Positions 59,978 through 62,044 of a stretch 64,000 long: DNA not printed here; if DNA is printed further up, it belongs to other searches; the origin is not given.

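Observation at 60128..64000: Tandem class II ribonucleotide reductase paralogs; the upstream copy has lost the N-x-C-x-E and redox-cysteine residues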

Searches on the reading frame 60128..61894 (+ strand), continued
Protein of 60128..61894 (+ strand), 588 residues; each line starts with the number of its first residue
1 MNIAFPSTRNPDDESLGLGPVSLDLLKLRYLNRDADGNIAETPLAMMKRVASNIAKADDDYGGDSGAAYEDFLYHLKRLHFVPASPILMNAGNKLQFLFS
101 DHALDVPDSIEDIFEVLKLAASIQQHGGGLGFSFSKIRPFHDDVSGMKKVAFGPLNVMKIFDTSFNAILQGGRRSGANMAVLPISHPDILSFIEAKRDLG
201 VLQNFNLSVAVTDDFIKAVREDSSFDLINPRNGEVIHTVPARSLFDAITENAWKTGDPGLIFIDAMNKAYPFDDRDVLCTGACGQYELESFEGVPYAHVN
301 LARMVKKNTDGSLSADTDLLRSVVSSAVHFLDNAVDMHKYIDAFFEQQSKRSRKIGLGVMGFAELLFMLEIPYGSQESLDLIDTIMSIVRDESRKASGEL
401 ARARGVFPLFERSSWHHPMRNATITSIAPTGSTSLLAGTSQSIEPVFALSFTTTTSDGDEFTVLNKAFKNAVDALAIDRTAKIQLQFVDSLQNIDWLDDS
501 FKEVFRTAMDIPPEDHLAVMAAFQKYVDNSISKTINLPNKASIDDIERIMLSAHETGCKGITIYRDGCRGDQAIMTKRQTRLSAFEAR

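Call 71: find_homologous_proteins(query=L103:12364-14511:+, max_evalue=1e-30)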
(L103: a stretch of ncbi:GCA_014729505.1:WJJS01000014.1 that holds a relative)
Query L103:12364-14511:+ (715 aa): 8000 proteins with E <= 1e-30 among 8000 candidates; the best 120 are listed.
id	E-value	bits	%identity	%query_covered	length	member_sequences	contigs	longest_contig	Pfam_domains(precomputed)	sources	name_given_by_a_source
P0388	0.0e+0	1624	100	100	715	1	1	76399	PF02867.21,PF00317.27,PF03477.22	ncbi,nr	ncbi:adenosylcobalamin-dependent ribonucleoside-diphosphate reductase [Candidatus Woesearchaeota arc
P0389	1.2e-290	984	61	99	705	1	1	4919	PF02867.21,PF00317.27,PF03477.22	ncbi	ncbi:adenosylcobalamin-dependent ribonucleoside-diphosphate reductase [Nanoarchaeota archaeon]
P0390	1.7e-277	941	-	-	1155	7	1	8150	PF02867.21,PF00317.27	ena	-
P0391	4.2e-267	906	56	100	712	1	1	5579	PF02867.21,PF00317.27,PF03477.22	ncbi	-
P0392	7.4e-258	876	56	99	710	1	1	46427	PF02867.21,PF00317.27,PF03477.22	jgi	jgi:ribonucleoside-diphosphate reductase alpha chain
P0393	3.6e-244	830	51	99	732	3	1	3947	PF02867.21,PF00317.27,PF03477.22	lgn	-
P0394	2.0e-239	815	50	100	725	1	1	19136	PF02867.21,PF00317.27,PF03477.22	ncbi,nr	ncbi:vitamin B12-dependent ribonucleotide reductase [Candidatus Woesearchaeota archaeon]|nr:vitamin 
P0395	3.3e-236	804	49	100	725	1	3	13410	PF02867.21,PF00317.27,PF03477.22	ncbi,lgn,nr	ncbi:MAG: vitamin B12-dependent ribonucleotide reductase [Candidatus Aenigmarchaeota archaeon]|nr:vi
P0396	3.1e-234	798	50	100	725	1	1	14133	PF02867.21,PF00317.27,PF03477.22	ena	-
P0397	2.2e-224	765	49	99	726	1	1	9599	PF02867.21,PF00317.27,PF03477.22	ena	-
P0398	7.8e-224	763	49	100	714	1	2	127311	PF02867.21,PF00317.27,PF03477.22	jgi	jgi:ribonucleoside-diphosphate reductase alpha chain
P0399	2.2e-222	758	48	99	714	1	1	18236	PF02867.21,PF00317.27,PF03477.22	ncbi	-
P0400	1.1e-221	756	49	99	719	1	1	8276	PF02867.21,PF00317.27,PF03477.22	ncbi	-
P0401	1.3e-219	749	50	98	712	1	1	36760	PF02867.21,PF00317.27,PF03477.22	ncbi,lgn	ncbi:MAG: vitamin B12-dependent ribonucleotide reductase [Candidatus Micrarchaeia archaeon]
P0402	1.6e-219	749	51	94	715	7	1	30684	PF02867.21,PF00317.27,PF03477.22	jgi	-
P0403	2.3e-219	748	52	94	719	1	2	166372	PF02867.21,PF00317.27,PF03477.22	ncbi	ncbi:MAG: vitamin B12-dependent ribonucleotide reductase [Candidatus Bathyarchaeia archaeon]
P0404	2.6e-219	748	52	94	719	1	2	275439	PF02867.21,PF00317.27,PF03477.22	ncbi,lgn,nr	ncbi:MAG: vitamin B12-dependent ribonucleotide reductase [Candidatus Bathyarchaeia archaeon]|nr:vita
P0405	2.6e-219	748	52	94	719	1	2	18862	PF02867.21,PF00317.27,PF03477.22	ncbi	ncbi:MAG: vitamin B12-dependent ribonucleotide reductase [Candidatus Bathyarchaeia archaeon]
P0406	2.7e-219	748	50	96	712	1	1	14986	PF02867.21,PF00317.27,PF03477.22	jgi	-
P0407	9.3e-219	746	51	94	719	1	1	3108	PF02867.21,PF00317.27,PF03477.22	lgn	-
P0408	4.4e-218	744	52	93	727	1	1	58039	PF02867.21,PF00317.27,PF03477.22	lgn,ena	-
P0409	4.4e-218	744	52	93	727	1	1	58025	PF02867.21,PF00317.27,PF03477.22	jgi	-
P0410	8.8e-218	743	-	-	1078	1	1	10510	PF02867.21,PF00317.27,PF03477.22,PF14528.12,PF14890.12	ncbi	-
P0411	2.2e-217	742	52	92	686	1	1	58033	PF02867.21,PF00317.27,PF03477.22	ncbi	ncbi:MAG: vitamin B12-dependent ribonucleotide reductase [Candidatus Bathyarchaeia archaeon]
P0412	2.9e-217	741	52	93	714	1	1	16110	PF02867.21,PF00317.27,PF03477.22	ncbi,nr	ncbi:vitamin B12-dependent ribonucleotide reductase [Candidatus Bathyarchaeota archaeon]|nr:vitamin 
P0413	3.2e-217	741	49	99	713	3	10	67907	PF02867.21,PF00317.27,PF03477.22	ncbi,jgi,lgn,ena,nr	ncbi:vitamin B12-dependent ribonucleotide reductase [Candidatus Woesearchaeota archaeon]|nr:vitamin 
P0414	3.4e-217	741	52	93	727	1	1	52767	PF02867.21,PF00317.27,PF03477.22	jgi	-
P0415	4.4e-217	741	52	93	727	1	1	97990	PF02867.21,PF00317.27,PF03477.22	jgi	-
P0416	5.3e-217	741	50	95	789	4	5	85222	PF02867.21,PF00317.27,PF03477.22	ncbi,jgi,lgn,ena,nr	ncbi:ribonucleoside-diphosphate reductase, adenosylcobalamin-dependent [Candidatus Woesearchaeota ar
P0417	6.1e-217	740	52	93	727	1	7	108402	PF02867.21,PF00317.27,PF03477.22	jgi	-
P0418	6.1e-217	740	52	93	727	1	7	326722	PF02867.21,PF00317.27,PF03477.22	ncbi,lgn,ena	-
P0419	6.2e-217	740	48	99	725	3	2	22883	PF02867.21,PF00317.27,PF03477.22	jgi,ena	-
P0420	7.0e-217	740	51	93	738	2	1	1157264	PF02867.21,PF00317.27,PF03477.22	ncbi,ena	-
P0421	1.2e-216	739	50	94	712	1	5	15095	PF02867.21,PF00317.27,PF03477.22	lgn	-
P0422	1.2e-216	739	51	93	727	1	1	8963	PF02867.21,PF00317.27,PF03477.22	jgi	jgi:ribonucleoside-diphosphate reductase alpha chain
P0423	1.4e-216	739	50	96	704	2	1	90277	PF02867.21,PF00317.27,PF03477.22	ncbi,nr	ncbi:vitamin B12-dependent ribonucleotide reductase [Candidatus Bathyarchaeota archaeon]|nr:vitamin 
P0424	1.1e-215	736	48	99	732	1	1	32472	PF02867.21,PF00317.27,PF03477.22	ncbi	ncbi:MAG: vitamin B12-dependent ribonucleotide reductase [Candidatus Altiarchaeota archaeon]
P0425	1.1e-215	736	51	93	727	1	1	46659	PF02867.21,PF00317.27,PF03477.22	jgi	-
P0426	1.7e-215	736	48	99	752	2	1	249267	PF02867.21,PF00317.27,PF03477.22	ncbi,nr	ncbi:MAG: vitamin B12-dependent ribonucleotide reductase [Nanoarchaeota archaeon]|nr:vitamin B12-dep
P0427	1.9e-215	735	-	-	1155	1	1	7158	PF02867.21,PF00317.27,PF03477.22,PF14528.12,PF14890.12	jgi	jgi:ribonucleoside-diphosphate reductase alpha chain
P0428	2.2e-215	735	50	94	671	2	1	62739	PF02867.21,PF00317.27,PF03477.22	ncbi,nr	ncbi:adenosylcobalamin-dependent ribonucleoside-diphosphate reductase [Candidatus Woesearchaeota arc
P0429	8.6e-215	733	48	99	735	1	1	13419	PF02867.21,PF00317.27,PF03477.22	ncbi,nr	ncbi:MAG: vitamin B12-dependent ribonucleotide reductase [Candidatus Altiarchaeota archaeon]|nr:vita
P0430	1.0e-214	733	-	-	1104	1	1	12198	PF02867.21,PF00317.27,PF03477.22,PF14528.12,PF14890.12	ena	-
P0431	1.2e-214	733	51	95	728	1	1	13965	PF02867.21,PF00317.27,PF03477.22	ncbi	-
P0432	1.4e-214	733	51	93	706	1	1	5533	PF02867.21,PF00317.27,PF03477.22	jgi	jgi:ribonucleoside-diphosphate reductase alpha chain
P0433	1.4e-214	733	47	99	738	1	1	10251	PF02867.21,PF00317.27,PF03477.22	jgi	jgi:ribonucleoside-diphosphate reductase alpha chain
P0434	1.7e-214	732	50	96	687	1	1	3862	PF02867.21,PF00317.27,PF03477.22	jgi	jgi:ribonucleoside-diphosphate reductase alpha chain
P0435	2.6e-214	732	50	94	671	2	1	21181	PF02867.21,PF00317.27,PF03477.22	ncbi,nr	ncbi:adenosylcobalamin-dependent ribonucleoside-diphosphate reductase [archaeon]|nr:adenosylcobalami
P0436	3.0e-214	732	51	93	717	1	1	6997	PF02867.21,PF00317.27,PF03477.22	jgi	-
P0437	3.1e-214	732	50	93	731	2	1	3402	PF02867.21,PF00317.27,PF03477.22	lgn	-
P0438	3.2e-214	731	47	99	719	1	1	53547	PF02867.21,PF00317.27,PF03477.22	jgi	jgi:ribonucleoside-diphosphate reductase alpha chain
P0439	5.8e-214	731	48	99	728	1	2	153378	PF02867.21,PF00317.27,PF03477.22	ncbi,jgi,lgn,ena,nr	ncbi:ribonucleoside-diphosphate reductase, adenosylcobalamin-dependent [Candidatus Woesearchaeota ar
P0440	1.1e-213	730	51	93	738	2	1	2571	PF02867.21,PF00317.27,PF03477.22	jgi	-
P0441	2.1e-213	729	50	93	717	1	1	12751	PF02867.21,PF00317.27,PF03477.22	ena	-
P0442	3.6e-213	728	49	98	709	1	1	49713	PF02867.21,PF00317.27,PF03477.22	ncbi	ncbi:vitamin B12-dependent ribonucleotide reductase [Nanoarchaeota archaeon]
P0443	3.7e-213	728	50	93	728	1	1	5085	PF02867.21,PF00317.27,PF03477.22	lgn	-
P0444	4.2e-213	728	-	-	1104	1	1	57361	PF02867.21,PF00317.27,PF03477.22,PF14528.12,PF14890.12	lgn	-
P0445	6.9e-213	727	49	94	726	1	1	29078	PF02867.21,PF00317.27,PF03477.22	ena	-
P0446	7.9e-213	727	50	94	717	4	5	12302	PF02867.21,PF00317.27,PF03477.22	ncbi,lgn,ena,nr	ncbi:vitamin B12-dependent ribonucleotide reductase [bacterium]|nr:vitamin B12-dependent ribonucleot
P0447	8.1e-213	727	51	93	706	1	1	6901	PF02867.21,PF00317.27,PF03477.22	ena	-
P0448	9.0e-213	727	47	99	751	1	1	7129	PF02867.21,PF00317.27,PF03477.22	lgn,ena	-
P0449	1.4e-212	726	48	99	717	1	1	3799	PF02867.21,PF00317.27,PF03477.22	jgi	-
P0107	1.4e-212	726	51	93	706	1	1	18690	PF02867.21,PF00317.27,PF03477.22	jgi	-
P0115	2.0e-212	726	51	93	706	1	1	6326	PF02867.21,PF00317.27,PF03477.22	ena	-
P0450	2.2e-212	725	-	-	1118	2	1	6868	PF02867.21,PF00317.27,PF03477.22,PF14528.12,PF14890.12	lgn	-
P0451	3.0e-212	725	50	93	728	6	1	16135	PF02867.21,PF00317.27,PF03477.22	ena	-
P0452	3.1e-212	725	48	98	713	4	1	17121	PF02867.21,PF00317.27,PF03477.22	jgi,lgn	-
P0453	4.2e-212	724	47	99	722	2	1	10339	PF02867.21,PF00317.27,PF03477.22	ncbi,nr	ncbi:vitamin B12-dependent ribonucleotide reductase [Candidatus Micrarchaeota archaeon]|nr:vitamin B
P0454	4.7e-212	724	50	93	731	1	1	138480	PF02867.21,PF00317.27,PF03477.22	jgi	jgi:ribonucleoside-diphosphate reductase alpha chain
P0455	4.7e-212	724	48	100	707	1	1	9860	PF02867.21,PF00317.27,PF03477.22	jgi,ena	-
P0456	9.9e-212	723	50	94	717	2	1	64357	PF02867.21,PF00317.27,PF03477.22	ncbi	-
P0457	1.1e-211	723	49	94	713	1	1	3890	PF02867.21,PF00317.27,PF03477.22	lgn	-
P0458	1.2e-211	723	50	95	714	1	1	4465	PF02867.21,PF00317.27,PF03477.22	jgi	jgi:ribonucleoside-diphosphate reductase alpha chain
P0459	1.3e-211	723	50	93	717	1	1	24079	PF02867.21,PF00317.27,PF03477.22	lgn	-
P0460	2.3e-211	722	50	96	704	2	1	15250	PF02867.21,PF00317.27,PF03477.22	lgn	-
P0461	2.9e-211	722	46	99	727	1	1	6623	PF02867.21,PF00317.27,PF03477.22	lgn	-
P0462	3.3e-211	721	50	93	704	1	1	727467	PF02867.21,PF00317.27,PF03477.22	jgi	jgi:ribonucleoside-diphosphate reductase alpha chain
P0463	3.5e-211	721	50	93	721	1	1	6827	PF02867.21,PF00317.27,PF03477.22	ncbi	-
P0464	3.6e-211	721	50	94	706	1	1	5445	PF02867.21,PF00317.27,PF03477.22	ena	-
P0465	4.7e-211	721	49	96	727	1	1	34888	PF02867.21,PF00317.27,PF03477.22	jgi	-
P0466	1.7e-210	719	51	93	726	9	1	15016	PF02867.21,PF00317.27,PF03477.22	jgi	-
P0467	1.8e-210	719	48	98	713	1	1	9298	PF02867.21,PF00317.27,PF03477.22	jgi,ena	-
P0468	1.8e-210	719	49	96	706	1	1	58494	PF02867.21,PF00317.27,PF03477.22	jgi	-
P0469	3.0e-210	718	49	93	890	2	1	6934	PF02867.21,PF13192.13,PF00317.27,PF03477.22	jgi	-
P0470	3.2e-210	718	50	94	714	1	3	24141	PF02867.21,PF00317.27,PF03477.22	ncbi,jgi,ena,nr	ncbi:MAG: ribonucleoside-diphosphate reductase, adenosylcobalamin-dependent [Candidatus Cloacimonas 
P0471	5.5e-210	717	50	93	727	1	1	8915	PF02867.21,PF00317.27,PF03477.22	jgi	-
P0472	5.6e-210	717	50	93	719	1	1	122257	PF02867.21,PF00317.27,PF03477.22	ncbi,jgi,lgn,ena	-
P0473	6.3e-210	717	46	100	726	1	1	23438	PF02867.21,PF00317.27,PF03477.22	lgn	-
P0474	7.2e-210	717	47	99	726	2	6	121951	PF02867.21,PF00317.27,PF03477.22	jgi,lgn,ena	-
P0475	8.4e-210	717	50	94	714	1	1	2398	PF02867.21,PF00317.27,PF03477.22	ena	-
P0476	1.0e-209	717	49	95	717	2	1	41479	PF02867.21,PF00317.27,PF03477.22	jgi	jgi:ribonucleoside-diphosphate reductase alpha chain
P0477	1.1e-209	716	49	96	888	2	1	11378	PF02867.21,PF13192.13,PF00317.27,PF03477.22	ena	-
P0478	1.1e-209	716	-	-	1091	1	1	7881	PF02867.21,PF00317.27,PF03477.22,PF14528.12,PF14890.12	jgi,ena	-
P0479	1.2e-209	716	50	94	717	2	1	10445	PF02867.21,PF00317.27,PF03477.22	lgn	-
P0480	1.8e-209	716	50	93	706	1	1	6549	PF02867.21,PF00317.27,PF03477.22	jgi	jgi:ribonucleoside-diphosphate reductase alpha chain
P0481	2.0e-209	716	44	99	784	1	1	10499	PF02867.21,PF00317.27,PF03477.22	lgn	-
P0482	3.1e-209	715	50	93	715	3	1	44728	PF02867.21,PF00317.27,PF03477.22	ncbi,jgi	-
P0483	3.4e-209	715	49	93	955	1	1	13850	PF02867.21,PF13192.13,PF00317.27,PF03477.22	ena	-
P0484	5.9e-209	714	48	95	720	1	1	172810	PF02867.21,PF00317.27,PF03477.22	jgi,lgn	jgi:ribonucleoside-diphosphate reductase alpha chain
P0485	7.1e-209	714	49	96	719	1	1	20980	PF02867.21,PF00317.27,PF03477.22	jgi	jgi:ribonucleoside-diphosphate reductase alpha chain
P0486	9.3e-209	713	47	98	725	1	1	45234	PF02867.21,PF00317.27,PF03477.22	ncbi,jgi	-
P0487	1.1e-208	713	48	99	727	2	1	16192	PF02867.21,PF00317.27,PF03477.22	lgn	-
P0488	1.2e-208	713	47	99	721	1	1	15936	PF02867.21,PF00317.27,PF03477.22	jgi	-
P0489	1.7e-208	713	49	94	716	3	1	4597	PF02867.21,PF00317.27,PF03477.22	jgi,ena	-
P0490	2.4e-208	712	48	98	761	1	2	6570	PF02867.21,PF00317.27,PF03477.22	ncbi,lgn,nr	ncbi:vitamin B12-dependent ribonucleotide reductase [Patescibacteria group bacterium]|nr:vitamin B12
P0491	2.6e-208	712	48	96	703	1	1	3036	PF02867.21,PF00317.27,PF03477.22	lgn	-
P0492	2.8e-208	712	50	95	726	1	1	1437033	PF02867.21,PF00317.27,PF03477.22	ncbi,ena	-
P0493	3.1e-208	712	48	93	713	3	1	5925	PF02867.21,PF00317.27,PF03477.22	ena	-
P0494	3.1e-208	712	49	94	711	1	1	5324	PF02867.21,PF00317.27,PF03477.22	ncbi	-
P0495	3.2e-208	712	49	94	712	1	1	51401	PF02867.21,PF00317.27,PF03477.22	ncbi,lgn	-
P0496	4.4e-208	711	49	93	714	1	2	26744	PF02867.21,PF00317.27,PF03477.22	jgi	jgi:ribonucleoside-diphosphate reductase alpha chain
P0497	6.7e-208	711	45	99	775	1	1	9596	PF02867.21,PF00317.27,PF03477.22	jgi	-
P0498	7.5e-208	710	49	96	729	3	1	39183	PF02867.21,PF00317.27,PF03477.22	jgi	-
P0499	1.5e-207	709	50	93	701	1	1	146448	PF02867.21,PF00317.27,PF03477.22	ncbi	ncbi:MAG: vitamin B12-dependent ribonucleotide reductase [Methanocellales archaeon]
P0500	2.1e-207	709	47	99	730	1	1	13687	PF02867.21,PF00317.27,PF03477.22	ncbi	-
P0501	3.8e-207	708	44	99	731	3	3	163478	PF02867.21,PF00317.27,PF03477.22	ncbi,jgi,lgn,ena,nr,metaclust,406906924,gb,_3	ncbi:MAG: hypothetical protein ACD_65C00215G0003 [uncultured bacterium]|nr:MAG: hypothetical protein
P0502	4.0e-207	708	-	-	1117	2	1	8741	PF02867.21,PF00317.27,PF03477.22,PF14528.12,PF14890.12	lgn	-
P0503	4.1e-207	708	49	93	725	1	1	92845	PF02867.21,PF00317.27,PF03477.22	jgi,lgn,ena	-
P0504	4.9e-207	708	49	94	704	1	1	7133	PF02867.21,PF00317.27,PF03477.22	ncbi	-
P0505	5.2e-207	708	49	93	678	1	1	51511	PF02867.21,PF00317.27,PF03477.22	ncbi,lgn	-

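Call 73: fold_search(model_id=the predicted structure, library=pdb)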
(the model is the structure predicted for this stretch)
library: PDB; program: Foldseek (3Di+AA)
matches with E <= 10: 753; with E <= 0.001: 150
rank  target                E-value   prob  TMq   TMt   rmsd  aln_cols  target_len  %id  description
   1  1xje_A                8.9e-50  1.00  0.88  0.83   3.2       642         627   34  Structural mechanism of allosteric substrate specificity in a ribonucleotide reductase: dTTP-GDP complex (released 2005-10-11)
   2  1xjj_A                9.4e-50  1.00  0.88  0.83   3.2       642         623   34  Structural mechanism of allosteric substrate specificity in a ribonucleotide reductase: dGTP complex (released 2005-12-20)
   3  3o0o_A                2.7e-49  1.00  0.88  0.84   3.3       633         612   34  Thermotoga maritima Ribonucleotide Reductase, NrdJ, in complex with dTTP, GDP and Adenosylcobalamin (released 2010-07-28)
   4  3o0n_B                3.0e-49  1.00  0.86  0.83   3.4       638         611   33  Thermotoga maritima Ribonucleotide Reductase, NrdJ, in complex with dTTP and Adenosylcobalamin (released 2010-07-28)
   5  1xjk_A                3.6e-49  1.00  0.87  0.82   3.6       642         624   34  Structural mechanism of allosteric substrate specificity in a ribonucleotide reductase: dGTP-ADP complex (released 2005-11-22)
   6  3o0q_A                6.1e-49  1.00  0.88  0.84   3.1       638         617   34  Thermotoga maritima Ribonucleotide Reductase, NrdJ, in complex with dTTP, GDP and Adenosine (released 2010-07-28)
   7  1xjf_A                8.0e-49  1.00  0.87  0.82   3.5       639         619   33  Structural mechanism of allosteric substrate specificity in a ribonucleotide reductase: dATP complex (released 2005-12-20)
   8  1xjm_A                8.5e-49  1.00  0.87  0.83   3.2       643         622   33  Structural mechanism of allosteric substrate specificity in a ribonucleotide reductase: dTTP complex (released 2005-12-20)
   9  3o0q_B                8.9e-49  1.00  0.88  0.84   3.0       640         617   33  Thermotoga maritima Ribonucleotide Reductase, NrdJ, in complex with dTTP, GDP and Adenosine (released 2010-07-28)
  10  1xje_B                1.4e-48  1.00  0.88  0.84   3.0       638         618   34  Structural mechanism of allosteric substrate specificity in a ribonucleotide reductase: dTTP-GDP complex (released 2005-10-11)
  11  1xjn_B                2.5e-48  1.00  0.86  0.83   3.3       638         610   34  Structural mechanism of allosteric substrate specificity in a ribonucleotide reductase: dATP-CDP complex (released 2005-12-06)
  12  1xjn_C                3.8e-48  1.00  0.87  0.83   3.4       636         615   34  Structural mechanism of allosteric substrate specificity in a ribonucleotide reductase: dATP-CDP complex (released 2005-12-06)
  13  1xjf_B                3.8e-48  1.00  0.86  0.83   3.2       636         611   34  Structural mechanism of allosteric substrate specificity in a ribonucleotide reductase: dATP complex (released 2005-12-20)
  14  1xjk_B                5.2e-48  1.00  0.86  0.83   3.0       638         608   32  Structural mechanism of allosteric substrate specificity in a ribonucleotide reductase: dGTP-ADP complex (released 2005-11-22)
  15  1xjn_A                5.5e-48  1.00  0.87  0.83   3.4       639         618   33  Structural mechanism of allosteric substrate specificity in a ribonucleotide reductase: dATP-CDP complex (released 2005-12-06)
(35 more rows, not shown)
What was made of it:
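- On Functional class II ribonucleotide reductase (NrdJ): Foldseek TM 0.88 to 1xje (call 73).
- Closest known: Thermotoga maritima NrdJ. Same: Same fold (Foldseek TM 0.88, 34% identity, call 73).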

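Call 74: find_encoding_contigs(protein=P0392, flank=8000, max_places=1)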
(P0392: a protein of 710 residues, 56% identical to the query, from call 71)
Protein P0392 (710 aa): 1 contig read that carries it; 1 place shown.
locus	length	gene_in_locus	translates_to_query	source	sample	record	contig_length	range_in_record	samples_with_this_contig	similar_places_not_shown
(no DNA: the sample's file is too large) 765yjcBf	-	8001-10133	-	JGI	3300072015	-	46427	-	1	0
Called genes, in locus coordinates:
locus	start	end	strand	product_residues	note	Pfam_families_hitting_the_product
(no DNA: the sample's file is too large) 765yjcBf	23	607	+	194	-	PF07690:MFS_1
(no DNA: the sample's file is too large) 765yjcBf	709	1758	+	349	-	PF03537:Glyco_hydro_114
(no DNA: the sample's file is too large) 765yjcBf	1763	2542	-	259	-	PF13482:RNase_H_2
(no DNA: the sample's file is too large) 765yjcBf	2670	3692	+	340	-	PF01594:AI-2E_transport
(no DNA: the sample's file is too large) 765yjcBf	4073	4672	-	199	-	PF00929:RNase_T, PF16473:Rv2179c-like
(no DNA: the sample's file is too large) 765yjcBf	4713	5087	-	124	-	-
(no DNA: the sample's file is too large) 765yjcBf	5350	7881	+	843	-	PF00317:Ribonuc_red_lgN (weak), PF02867:Ribonuc_red_lgC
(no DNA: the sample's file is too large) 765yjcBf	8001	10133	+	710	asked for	PF03477:ATP-cone, PF00317:Ribonuc_red_lgN, PF02867:Ribonuc_red_lgC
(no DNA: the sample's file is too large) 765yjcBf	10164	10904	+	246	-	PF02572:CobA_CobO_BtuR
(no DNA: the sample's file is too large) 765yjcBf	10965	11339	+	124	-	-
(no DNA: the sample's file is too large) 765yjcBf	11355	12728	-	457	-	PF01546:Peptidase_M20, PF07687:M20_dimer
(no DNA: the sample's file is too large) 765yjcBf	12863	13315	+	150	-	-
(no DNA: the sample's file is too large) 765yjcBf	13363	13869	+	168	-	-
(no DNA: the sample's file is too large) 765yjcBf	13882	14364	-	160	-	-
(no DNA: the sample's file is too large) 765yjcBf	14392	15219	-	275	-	PF00459:Inositol_P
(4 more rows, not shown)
